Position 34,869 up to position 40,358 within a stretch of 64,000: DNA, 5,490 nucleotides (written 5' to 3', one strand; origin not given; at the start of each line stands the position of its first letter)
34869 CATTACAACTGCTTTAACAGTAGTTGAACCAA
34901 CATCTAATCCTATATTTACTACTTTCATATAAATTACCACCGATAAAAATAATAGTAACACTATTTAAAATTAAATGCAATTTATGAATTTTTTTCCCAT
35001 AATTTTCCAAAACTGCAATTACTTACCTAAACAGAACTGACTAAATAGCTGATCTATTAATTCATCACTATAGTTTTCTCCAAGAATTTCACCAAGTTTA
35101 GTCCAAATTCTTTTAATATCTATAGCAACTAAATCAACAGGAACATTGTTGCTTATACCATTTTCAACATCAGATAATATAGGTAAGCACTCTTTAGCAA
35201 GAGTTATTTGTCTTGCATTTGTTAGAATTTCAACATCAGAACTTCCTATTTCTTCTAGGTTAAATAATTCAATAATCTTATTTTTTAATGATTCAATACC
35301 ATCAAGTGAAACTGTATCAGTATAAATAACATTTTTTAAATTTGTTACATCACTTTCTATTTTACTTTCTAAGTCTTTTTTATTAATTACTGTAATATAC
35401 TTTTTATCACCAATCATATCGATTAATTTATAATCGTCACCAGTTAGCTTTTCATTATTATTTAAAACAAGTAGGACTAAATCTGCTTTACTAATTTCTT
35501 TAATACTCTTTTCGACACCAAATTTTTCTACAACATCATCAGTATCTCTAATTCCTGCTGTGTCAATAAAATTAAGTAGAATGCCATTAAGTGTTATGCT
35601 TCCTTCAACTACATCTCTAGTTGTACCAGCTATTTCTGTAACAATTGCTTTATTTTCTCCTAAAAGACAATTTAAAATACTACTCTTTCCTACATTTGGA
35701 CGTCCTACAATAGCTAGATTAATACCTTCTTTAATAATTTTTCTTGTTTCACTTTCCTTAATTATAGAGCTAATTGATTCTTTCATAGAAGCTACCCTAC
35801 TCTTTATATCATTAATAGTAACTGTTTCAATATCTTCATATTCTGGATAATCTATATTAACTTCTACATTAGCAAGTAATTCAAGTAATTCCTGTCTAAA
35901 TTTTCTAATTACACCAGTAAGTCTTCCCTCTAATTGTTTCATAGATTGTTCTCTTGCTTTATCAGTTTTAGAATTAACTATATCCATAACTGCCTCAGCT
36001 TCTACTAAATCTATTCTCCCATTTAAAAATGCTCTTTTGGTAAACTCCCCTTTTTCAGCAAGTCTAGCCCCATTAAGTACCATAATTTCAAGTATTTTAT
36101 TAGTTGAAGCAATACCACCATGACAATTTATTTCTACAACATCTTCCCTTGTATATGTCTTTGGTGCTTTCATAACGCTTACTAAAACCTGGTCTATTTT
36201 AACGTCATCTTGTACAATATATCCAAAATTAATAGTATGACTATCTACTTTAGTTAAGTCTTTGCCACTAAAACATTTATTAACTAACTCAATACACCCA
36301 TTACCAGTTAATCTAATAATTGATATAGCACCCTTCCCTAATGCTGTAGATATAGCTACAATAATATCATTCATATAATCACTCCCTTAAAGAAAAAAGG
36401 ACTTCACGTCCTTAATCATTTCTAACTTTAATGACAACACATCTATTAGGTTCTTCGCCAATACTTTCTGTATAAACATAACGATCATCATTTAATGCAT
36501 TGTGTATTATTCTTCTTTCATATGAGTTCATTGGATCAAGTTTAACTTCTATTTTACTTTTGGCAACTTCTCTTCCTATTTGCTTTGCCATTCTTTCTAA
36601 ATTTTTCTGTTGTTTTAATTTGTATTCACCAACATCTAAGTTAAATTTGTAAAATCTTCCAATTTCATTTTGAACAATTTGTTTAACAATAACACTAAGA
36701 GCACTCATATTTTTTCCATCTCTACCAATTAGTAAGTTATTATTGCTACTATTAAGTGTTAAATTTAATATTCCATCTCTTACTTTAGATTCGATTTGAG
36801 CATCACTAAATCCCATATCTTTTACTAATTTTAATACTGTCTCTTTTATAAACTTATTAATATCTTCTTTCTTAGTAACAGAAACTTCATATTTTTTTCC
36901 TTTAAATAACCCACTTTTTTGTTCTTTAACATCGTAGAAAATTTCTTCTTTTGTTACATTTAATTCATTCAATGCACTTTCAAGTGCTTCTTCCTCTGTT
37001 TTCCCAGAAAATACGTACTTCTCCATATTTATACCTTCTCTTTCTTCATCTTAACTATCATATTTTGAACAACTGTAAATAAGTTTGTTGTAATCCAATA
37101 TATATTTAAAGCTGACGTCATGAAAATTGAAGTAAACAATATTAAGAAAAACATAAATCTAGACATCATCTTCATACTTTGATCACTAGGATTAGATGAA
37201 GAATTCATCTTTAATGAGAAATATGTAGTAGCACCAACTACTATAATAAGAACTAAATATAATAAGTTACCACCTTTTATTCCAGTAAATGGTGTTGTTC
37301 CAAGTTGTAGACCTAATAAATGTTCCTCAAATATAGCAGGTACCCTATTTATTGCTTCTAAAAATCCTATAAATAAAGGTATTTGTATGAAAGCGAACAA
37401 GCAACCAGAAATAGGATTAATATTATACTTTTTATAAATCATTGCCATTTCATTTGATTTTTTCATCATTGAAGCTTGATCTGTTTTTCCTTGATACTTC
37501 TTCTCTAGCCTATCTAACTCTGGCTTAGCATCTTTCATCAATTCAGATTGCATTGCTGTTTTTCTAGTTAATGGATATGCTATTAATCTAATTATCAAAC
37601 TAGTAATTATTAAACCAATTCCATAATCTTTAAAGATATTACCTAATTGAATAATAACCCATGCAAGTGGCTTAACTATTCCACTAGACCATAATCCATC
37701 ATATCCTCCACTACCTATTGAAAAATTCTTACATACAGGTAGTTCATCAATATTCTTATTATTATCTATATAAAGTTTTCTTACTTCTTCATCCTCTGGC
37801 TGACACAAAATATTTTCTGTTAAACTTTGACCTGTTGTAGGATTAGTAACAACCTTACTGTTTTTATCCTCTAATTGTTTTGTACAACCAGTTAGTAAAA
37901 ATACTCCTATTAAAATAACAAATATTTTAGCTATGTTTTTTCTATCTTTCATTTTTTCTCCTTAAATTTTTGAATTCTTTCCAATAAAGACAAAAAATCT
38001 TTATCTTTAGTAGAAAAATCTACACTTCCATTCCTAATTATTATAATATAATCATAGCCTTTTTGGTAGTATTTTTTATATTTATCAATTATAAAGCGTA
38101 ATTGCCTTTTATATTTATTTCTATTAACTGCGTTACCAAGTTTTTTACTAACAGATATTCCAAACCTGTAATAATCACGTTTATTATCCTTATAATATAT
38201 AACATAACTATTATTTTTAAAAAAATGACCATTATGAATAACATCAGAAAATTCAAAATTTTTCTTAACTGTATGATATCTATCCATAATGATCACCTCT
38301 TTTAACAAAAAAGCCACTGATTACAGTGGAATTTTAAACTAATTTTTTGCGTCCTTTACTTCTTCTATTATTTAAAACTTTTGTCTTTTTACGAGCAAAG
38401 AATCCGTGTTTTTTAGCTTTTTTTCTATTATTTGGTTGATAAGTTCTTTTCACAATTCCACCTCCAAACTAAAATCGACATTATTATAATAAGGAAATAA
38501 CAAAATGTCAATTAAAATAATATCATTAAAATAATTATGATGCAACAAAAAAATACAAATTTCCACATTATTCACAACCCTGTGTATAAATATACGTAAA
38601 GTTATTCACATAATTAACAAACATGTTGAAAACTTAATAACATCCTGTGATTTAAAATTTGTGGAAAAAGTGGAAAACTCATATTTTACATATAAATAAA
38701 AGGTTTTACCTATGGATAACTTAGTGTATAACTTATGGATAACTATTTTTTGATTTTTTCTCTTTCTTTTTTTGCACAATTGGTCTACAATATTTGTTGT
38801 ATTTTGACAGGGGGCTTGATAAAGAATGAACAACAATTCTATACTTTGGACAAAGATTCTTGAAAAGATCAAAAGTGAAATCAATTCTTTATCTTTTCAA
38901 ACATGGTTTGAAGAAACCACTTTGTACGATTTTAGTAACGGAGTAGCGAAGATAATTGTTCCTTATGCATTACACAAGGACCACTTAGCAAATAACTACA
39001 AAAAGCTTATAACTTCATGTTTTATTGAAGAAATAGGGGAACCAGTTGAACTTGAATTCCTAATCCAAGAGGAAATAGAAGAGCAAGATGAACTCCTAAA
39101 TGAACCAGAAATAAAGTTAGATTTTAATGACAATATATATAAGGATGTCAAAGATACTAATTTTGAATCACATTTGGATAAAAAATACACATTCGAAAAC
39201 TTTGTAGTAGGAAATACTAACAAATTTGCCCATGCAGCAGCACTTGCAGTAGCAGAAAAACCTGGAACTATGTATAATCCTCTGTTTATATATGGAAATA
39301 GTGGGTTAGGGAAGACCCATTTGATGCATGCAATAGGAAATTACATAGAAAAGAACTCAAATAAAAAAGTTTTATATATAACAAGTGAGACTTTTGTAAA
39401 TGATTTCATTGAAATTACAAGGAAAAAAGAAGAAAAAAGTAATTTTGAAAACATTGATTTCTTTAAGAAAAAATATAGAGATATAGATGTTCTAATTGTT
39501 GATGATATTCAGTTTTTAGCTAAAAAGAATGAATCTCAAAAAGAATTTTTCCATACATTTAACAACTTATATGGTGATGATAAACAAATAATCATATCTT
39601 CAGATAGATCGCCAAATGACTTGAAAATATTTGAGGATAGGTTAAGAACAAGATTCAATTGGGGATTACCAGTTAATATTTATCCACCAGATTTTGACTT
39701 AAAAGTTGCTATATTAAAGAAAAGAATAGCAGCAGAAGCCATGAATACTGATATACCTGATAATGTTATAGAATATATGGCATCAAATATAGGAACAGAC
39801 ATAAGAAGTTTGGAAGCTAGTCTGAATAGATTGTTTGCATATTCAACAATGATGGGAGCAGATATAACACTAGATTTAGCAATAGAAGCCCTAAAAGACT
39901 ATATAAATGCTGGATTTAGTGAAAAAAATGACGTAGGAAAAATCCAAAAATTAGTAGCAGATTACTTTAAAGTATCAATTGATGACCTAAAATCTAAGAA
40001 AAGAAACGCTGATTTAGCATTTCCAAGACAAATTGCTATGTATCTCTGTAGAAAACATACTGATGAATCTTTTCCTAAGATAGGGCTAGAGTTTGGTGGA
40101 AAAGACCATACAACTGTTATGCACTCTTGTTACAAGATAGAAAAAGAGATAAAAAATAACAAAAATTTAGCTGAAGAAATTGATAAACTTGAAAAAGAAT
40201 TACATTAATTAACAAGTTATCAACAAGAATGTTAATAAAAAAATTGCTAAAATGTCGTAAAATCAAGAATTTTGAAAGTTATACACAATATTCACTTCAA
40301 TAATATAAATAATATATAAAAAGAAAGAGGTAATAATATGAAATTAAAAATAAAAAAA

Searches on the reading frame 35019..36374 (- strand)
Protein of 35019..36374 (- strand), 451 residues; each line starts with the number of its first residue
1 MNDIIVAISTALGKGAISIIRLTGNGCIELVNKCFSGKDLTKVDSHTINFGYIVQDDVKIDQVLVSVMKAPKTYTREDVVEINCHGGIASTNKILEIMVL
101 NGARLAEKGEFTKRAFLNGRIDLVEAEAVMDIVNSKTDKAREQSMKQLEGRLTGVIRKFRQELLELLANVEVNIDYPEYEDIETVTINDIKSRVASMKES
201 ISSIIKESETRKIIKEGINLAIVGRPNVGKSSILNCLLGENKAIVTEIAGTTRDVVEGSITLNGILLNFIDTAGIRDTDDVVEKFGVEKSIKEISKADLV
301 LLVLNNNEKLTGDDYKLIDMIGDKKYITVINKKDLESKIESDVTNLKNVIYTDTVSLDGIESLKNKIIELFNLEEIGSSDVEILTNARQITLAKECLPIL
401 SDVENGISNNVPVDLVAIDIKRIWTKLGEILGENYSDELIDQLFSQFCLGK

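Call 4: search_protein_families(library=pfam, proteins=[window:35019-36374:-])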
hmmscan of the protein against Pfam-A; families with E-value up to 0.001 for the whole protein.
window:35019-36374:- (451 aa): 7 families
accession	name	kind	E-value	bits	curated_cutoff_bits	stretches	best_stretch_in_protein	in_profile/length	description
PF12631.12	MnmE_helical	-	7.8e-55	186.7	40.1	1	123-448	1-211/211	MnmE helical domain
PF10396.14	TrmE_N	-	1.1e-40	138.9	29.8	1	5-120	2-117/117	GTP-binding protein TrmE N-terminus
PF01926.29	MMR_HSR1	-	1.2e-26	93.5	21.9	1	220-332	2-113/113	50S ribosome-binding GTPase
PF02421.24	FeoB_N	-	7.5e-08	32.5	27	1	219-355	2-139/156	Ferrous iron transport protein B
PF04548.22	AIG1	-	7e-07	29.2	27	1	219-321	2-107/212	AIG1 family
PF00350.29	Dynamin_N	-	0.0003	21.3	27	0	220-255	1-35/168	Dynamin family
PF00009.33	GTP_EFTU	-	0.00091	19.3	26.5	0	218-350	4-150/188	Elongation factor Tu GTP binding domain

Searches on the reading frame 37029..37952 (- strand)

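Call 4: search_protein_families(library=pfam, proteins=[window:37029-37952:-])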
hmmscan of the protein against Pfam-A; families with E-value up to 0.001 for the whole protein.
window:37029-37952:- (307 aa): 1 family
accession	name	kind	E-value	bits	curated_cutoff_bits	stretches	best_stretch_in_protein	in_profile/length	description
PF02096.25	60KD_IMP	-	1.3e-36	126.5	35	1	110-301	1-162/163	60Kd inner membrane protein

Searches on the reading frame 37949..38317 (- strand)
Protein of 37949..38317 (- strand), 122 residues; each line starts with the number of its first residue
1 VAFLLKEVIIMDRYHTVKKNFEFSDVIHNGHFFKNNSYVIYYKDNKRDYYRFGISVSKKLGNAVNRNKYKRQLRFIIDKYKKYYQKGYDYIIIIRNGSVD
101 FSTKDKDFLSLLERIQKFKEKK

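Call 4: search_protein_families(library=pfam, proteins=[window:37949-38317:-])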
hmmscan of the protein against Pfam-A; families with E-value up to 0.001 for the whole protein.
window:37949-38317:- (122 aa): 1 family
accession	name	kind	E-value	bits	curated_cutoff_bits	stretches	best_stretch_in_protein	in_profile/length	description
PF00825.24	Ribonuclease_P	-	2.5e-26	92.3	22.3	1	11-115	1-108/109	Ribonuclease P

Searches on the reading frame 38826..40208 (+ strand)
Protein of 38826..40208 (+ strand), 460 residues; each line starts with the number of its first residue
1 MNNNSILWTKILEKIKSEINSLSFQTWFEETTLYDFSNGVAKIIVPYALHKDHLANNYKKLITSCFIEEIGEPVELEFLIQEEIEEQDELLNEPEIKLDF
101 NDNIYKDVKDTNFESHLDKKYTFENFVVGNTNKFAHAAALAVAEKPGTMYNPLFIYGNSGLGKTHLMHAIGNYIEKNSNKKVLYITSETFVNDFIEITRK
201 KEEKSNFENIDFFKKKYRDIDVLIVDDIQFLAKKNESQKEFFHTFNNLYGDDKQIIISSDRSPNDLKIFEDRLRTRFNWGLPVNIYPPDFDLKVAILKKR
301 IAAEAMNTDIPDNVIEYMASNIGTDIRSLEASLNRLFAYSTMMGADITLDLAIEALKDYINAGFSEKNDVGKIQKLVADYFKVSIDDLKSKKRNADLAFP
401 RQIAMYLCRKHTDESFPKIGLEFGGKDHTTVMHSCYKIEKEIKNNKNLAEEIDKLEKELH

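Call 4: search_protein_families(library=pfam, proteins=[window:38826-40208:+])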
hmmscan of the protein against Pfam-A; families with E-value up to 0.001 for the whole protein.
window:38826-40208:+ (460 aa): 9 families
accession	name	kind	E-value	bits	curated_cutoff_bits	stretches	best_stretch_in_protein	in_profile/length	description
PF00308.24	Bac_DnaA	-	1.1e-68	231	23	1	117-283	1-161/162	Bacterial DnaA ATPAse domain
PF08299.17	Bac_DnaA_C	-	3e-32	110.9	31.5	1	372-438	3-69/69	Bacterial dnaA protein helix-turn-helix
PF11638.13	DnaA_N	-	8.1e-11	41.9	24.6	1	7-66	3-63/65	DnaA N-terminal domain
PF01695.23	IstB_IS21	-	1.8e-09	37.9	24.1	1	153-262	95-195/238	IstB-like ATP binding protein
PF00004.35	AAA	-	6.5e-05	23.8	21.2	1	154-243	2-86/131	ATPase family associated with various cellular activities (AAA)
PF01637.24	ATPase_2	-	8.2e-05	23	33.2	0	149-220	19-90/225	ATPase domain predominantly from Archaea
PF13401.12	AAA_22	-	0.00019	22.2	27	0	153-250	8-111/130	AAA domain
PF13479.12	AAA_24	-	0.00028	21.2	27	1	153-231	5-76/195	AAA domain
PF13173.12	AAA_14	-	0.00048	20.6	27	0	152-258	4-96/129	AAA domain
